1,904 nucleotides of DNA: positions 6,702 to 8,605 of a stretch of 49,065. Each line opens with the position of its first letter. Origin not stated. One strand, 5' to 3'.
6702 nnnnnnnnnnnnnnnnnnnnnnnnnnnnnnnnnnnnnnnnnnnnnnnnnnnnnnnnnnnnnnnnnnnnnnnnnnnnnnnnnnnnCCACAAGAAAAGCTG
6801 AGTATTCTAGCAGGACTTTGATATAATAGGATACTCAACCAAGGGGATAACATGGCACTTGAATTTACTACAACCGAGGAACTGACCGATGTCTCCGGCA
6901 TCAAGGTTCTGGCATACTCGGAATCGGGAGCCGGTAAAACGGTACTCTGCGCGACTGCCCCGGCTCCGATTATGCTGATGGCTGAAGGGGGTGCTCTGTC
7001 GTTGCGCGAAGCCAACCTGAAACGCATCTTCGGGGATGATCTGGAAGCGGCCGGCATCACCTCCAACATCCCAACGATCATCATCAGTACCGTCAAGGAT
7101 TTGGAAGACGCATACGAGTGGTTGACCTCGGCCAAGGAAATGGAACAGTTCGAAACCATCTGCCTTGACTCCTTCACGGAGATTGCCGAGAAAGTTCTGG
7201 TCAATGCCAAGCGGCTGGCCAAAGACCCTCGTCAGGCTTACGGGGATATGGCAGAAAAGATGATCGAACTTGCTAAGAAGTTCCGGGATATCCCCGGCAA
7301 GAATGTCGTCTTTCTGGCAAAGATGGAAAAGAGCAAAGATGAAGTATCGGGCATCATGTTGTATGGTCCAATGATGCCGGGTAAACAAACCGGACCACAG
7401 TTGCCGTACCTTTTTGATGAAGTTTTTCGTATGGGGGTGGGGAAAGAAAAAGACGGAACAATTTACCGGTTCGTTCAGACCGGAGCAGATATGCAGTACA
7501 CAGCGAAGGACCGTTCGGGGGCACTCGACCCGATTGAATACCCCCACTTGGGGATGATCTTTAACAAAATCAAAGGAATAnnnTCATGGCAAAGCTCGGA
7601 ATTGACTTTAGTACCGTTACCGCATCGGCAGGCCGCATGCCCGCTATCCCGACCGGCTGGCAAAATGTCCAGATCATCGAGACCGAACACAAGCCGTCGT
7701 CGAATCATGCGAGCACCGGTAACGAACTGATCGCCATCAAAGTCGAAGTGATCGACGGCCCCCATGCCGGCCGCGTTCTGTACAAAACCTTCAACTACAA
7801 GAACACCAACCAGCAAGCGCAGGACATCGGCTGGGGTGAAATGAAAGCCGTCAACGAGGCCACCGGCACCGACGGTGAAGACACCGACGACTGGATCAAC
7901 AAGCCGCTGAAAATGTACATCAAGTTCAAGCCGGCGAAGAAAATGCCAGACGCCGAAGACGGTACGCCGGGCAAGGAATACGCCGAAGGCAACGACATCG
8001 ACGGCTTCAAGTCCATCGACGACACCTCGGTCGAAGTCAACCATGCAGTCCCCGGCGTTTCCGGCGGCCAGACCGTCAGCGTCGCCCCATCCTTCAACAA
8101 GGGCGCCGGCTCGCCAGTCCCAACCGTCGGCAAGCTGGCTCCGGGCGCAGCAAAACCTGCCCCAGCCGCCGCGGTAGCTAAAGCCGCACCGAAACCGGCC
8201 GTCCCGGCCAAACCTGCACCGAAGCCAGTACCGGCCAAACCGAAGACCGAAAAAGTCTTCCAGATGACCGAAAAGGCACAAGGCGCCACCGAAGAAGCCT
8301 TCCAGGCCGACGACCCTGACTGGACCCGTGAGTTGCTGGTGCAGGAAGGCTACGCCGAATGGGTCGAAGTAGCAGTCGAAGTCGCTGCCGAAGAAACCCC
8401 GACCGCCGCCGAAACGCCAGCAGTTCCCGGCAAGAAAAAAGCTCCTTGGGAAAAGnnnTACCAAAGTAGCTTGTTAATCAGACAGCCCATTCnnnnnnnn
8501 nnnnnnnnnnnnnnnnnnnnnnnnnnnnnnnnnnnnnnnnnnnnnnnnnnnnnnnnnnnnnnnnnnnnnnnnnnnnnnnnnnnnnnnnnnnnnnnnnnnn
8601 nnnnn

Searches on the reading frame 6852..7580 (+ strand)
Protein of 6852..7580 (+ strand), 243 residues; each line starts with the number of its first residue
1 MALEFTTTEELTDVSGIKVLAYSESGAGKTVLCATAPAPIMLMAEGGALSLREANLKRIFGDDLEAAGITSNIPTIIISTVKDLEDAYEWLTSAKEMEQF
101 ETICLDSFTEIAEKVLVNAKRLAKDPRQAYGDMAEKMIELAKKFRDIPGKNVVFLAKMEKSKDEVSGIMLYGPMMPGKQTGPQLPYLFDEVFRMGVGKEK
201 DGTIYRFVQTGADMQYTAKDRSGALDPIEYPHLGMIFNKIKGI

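Call 12: search_protein_families(library=pfam, proteins=[window:6852-7580:+], max_evalue=0.01)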
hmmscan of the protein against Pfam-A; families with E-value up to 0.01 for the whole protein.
window:6852-7580:+ (243 aa): 2 families
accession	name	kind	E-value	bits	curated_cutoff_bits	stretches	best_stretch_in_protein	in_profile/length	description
PF13479.12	AAA_24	-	9.8e-24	84.7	27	1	16-222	2-195/195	AAA domain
PF15914.10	FAM193_C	-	0.0036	17.5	27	1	93-121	19-48/58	FAM193 family C-terminal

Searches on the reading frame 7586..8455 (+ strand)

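Call 12: search_protein_families(library=pfam, proteins=[window:7586-8455:+], max_evalue=0.01)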
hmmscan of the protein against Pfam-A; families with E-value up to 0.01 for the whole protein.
window:7586-8455:+ (290 aa): 1 family
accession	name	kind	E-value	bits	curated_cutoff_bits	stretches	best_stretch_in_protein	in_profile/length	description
PF05037.18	DUF669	-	1.1e-08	35.8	21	1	18-116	11-115/138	Protein of unknown function (DUF669)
